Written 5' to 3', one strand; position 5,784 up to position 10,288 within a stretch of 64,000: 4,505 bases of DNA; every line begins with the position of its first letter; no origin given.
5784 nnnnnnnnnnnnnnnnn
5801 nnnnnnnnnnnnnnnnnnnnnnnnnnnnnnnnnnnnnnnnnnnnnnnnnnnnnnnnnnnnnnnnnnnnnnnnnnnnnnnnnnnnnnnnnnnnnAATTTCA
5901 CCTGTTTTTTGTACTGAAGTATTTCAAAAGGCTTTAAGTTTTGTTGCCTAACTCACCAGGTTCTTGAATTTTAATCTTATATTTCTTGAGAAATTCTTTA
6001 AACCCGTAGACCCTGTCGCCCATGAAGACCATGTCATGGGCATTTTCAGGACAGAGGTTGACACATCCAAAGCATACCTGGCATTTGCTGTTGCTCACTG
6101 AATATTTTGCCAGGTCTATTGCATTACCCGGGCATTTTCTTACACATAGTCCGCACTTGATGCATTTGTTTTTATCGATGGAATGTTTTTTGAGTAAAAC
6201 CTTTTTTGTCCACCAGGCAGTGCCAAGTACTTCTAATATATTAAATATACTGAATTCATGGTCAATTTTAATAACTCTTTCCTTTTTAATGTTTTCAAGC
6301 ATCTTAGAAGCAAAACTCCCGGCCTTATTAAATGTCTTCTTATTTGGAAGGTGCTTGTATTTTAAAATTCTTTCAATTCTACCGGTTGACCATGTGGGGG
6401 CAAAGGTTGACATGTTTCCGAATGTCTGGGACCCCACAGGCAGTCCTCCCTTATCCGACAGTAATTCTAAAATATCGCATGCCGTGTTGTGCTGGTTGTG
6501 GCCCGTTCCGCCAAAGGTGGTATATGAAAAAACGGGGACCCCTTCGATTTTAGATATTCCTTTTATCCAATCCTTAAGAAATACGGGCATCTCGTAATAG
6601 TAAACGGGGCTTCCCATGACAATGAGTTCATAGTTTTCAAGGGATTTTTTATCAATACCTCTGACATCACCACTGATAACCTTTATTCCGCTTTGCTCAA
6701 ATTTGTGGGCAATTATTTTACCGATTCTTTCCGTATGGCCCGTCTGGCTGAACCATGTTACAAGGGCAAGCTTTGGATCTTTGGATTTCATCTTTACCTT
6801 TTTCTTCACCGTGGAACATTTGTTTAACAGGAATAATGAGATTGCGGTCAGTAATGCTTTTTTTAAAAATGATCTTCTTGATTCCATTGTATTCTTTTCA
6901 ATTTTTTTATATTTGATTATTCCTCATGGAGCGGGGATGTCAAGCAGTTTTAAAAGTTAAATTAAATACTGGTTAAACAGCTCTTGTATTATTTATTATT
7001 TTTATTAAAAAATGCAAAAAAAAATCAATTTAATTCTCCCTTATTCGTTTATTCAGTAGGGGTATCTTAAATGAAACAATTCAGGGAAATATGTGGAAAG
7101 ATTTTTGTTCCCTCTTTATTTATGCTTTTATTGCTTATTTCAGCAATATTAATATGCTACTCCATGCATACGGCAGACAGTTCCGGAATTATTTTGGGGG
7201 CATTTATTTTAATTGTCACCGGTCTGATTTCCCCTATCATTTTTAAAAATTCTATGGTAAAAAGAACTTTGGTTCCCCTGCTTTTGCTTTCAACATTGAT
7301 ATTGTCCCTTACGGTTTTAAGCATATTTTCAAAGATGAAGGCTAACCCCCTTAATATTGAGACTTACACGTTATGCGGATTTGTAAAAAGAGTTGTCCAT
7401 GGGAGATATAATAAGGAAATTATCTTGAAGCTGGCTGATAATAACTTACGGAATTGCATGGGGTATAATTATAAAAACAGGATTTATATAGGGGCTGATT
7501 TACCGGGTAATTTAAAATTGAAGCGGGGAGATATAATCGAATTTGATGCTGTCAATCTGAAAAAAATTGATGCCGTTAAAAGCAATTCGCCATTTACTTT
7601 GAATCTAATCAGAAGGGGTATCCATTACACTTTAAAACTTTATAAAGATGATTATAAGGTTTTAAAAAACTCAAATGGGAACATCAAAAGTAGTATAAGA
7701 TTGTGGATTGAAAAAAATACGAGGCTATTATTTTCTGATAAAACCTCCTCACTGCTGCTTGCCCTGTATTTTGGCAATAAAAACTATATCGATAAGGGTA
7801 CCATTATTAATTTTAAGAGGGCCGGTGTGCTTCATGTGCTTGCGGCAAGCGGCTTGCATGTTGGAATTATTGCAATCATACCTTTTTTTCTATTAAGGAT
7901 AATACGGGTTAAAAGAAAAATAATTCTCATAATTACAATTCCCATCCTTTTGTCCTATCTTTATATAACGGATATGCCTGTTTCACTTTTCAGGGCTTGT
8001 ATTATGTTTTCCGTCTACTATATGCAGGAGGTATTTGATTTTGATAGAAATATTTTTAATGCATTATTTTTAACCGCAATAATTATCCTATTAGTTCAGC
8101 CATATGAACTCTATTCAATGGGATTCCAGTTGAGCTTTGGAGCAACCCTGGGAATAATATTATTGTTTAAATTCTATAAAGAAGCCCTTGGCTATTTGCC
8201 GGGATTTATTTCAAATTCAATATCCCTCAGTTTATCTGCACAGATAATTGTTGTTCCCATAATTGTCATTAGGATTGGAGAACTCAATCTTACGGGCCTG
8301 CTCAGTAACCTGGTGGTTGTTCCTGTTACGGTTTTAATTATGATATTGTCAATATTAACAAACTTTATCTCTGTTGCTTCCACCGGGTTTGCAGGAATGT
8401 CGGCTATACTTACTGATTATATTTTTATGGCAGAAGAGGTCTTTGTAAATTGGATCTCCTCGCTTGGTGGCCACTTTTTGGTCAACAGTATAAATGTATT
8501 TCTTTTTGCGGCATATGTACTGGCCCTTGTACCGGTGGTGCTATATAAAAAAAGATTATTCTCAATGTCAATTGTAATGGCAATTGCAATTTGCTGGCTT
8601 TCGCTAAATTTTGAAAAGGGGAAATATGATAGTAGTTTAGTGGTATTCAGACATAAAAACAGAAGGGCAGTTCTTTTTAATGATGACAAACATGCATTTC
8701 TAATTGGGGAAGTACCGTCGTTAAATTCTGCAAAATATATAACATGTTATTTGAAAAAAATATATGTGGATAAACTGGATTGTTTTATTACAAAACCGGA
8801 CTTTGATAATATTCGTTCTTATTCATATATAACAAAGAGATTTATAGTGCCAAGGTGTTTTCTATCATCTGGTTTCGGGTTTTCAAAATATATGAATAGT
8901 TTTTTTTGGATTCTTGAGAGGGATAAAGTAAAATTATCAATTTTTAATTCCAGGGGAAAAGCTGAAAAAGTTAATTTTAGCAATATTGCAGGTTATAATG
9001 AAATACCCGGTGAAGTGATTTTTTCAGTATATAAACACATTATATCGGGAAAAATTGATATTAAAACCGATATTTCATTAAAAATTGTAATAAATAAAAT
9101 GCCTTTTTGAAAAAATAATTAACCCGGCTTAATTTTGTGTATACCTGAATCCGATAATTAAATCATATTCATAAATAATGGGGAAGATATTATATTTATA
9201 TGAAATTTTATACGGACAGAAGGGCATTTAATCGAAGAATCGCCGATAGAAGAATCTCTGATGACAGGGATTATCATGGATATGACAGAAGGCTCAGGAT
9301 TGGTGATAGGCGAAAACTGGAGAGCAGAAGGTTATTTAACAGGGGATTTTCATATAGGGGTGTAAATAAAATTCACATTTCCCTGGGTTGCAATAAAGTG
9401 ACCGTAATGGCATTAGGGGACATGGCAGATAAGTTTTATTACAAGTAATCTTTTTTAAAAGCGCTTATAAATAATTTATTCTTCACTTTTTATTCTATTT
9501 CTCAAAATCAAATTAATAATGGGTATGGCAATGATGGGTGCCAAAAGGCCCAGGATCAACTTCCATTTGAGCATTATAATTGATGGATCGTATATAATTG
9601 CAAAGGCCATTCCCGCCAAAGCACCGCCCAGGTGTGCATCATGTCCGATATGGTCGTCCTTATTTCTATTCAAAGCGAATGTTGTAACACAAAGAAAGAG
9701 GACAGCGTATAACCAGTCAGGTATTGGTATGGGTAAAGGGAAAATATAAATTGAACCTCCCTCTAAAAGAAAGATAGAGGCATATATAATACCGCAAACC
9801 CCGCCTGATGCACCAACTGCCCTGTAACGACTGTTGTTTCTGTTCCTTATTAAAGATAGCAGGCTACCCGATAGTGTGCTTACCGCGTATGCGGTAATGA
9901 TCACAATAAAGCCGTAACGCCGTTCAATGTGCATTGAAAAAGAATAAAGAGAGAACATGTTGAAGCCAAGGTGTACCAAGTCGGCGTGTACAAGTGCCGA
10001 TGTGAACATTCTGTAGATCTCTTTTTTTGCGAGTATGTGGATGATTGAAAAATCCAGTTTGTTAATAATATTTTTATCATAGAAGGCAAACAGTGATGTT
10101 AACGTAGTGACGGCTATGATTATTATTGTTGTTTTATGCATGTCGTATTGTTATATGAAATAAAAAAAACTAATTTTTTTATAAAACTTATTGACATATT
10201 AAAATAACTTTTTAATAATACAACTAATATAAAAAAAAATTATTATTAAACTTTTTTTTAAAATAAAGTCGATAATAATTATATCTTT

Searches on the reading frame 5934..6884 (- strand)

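Call 13: search_protein_families(library=pfam, proteins=[window:5934-6884:-], max_evalue=0.001)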
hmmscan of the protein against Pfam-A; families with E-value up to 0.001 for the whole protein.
window:5934-6884:- (316 aa): 13 families
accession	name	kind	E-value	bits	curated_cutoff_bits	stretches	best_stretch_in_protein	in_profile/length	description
PF00037.32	Fer4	-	4.7e-09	36.1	21.1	1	235-257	2-24/24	4Fe-4S binding domain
PF12837.12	Fer4_6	-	1.5e-08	34.6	25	1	236-256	4-24/24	4Fe-4S binding domain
PF13237.11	Fer4_10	-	3.4e-07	30.5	25.5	1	235-279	3-53/53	4Fe-4S dicluster domain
PF12838.12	Fer4_7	-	9.3e-07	29.7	27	1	240-282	1-52/52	4Fe-4S dicluster domain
PF14697.11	Fer4_21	-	9.7e-07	29.3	35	1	235-282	2-56/59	4Fe-4S dicluster domain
PF12724.12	Flavodoxin_5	-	5.8e-06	27.1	27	1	41-109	1-68/145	Flavodoxin domain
PF13187.11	Fer4_9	-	2.1e-05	24.9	27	0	240-282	1-51/52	4Fe-4S dicluster domain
PF13484.11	Fer4_16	-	0.00012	23.3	30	0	240-268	1-29/66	4Fe-4S double cluster binding domain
PF13459.11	Fer4_15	-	0.00018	22.6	22.4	0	236-253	3-20/66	4Fe-4S single cluster domain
PF00258.30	Flavodoxin_1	-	0.00026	21.6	25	0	46-125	5-93/143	Flavodoxin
PF12682.12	Flavodoxin_4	-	0.00027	20.9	24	0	80-132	69-120/155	Flavodoxin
PF12797.12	Fer4_2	-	0.00033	20.9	24.5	1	234-252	3-21/22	4Fe-4S binding domain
PF02525.22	Flavodoxin_2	-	0.00045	20.4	27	1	79-111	71-104/198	Flavodoxin-like fold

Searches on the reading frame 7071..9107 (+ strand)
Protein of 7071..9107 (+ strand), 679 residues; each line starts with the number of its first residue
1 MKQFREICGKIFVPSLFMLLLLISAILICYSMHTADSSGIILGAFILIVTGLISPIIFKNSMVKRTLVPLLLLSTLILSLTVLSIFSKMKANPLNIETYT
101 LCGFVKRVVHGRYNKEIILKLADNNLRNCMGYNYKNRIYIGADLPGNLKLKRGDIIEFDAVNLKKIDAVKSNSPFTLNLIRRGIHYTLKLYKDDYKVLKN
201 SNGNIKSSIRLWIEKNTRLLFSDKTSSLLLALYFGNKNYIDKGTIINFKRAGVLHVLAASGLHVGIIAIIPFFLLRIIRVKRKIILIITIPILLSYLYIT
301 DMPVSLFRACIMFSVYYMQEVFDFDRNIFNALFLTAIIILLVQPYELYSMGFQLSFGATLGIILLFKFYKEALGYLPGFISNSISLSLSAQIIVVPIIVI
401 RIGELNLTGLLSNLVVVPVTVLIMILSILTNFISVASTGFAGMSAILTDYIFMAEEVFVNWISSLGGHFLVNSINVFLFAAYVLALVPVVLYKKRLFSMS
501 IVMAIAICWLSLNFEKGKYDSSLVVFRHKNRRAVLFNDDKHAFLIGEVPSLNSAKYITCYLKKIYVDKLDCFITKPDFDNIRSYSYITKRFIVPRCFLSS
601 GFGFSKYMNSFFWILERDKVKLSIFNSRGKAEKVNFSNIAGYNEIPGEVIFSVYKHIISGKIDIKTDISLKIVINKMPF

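Call 13: search_protein_families(library=pfam, proteins=[window:7071-9107:+], max_evalue=0.001)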
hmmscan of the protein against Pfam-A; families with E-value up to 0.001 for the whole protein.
window:7071-9107:+ (679 aa): 1 family
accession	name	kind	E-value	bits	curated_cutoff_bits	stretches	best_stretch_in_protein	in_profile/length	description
PF03772.21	Competence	-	1.3e-51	176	23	1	232-495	1-269/270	Competence protein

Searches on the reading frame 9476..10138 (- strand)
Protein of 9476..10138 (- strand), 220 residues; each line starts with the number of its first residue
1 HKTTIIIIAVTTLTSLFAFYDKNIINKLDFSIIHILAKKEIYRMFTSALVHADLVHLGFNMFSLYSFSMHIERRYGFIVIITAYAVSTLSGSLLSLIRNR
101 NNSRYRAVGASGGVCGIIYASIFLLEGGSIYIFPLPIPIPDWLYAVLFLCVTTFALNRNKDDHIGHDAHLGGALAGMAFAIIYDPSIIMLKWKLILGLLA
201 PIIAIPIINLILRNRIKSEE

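Call 13: search_protein_families(library=pfam, proteins=[window:9476-10138:-], max_evalue=0.001)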
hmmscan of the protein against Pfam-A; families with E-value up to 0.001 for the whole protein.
window:9476-10138:- (220 aa): 1 family
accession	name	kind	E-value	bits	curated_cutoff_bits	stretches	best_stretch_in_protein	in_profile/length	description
PF01694.28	Rhomboid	-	6.7e-29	101.4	22.6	1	39-183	2-140/143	Rhomboid domain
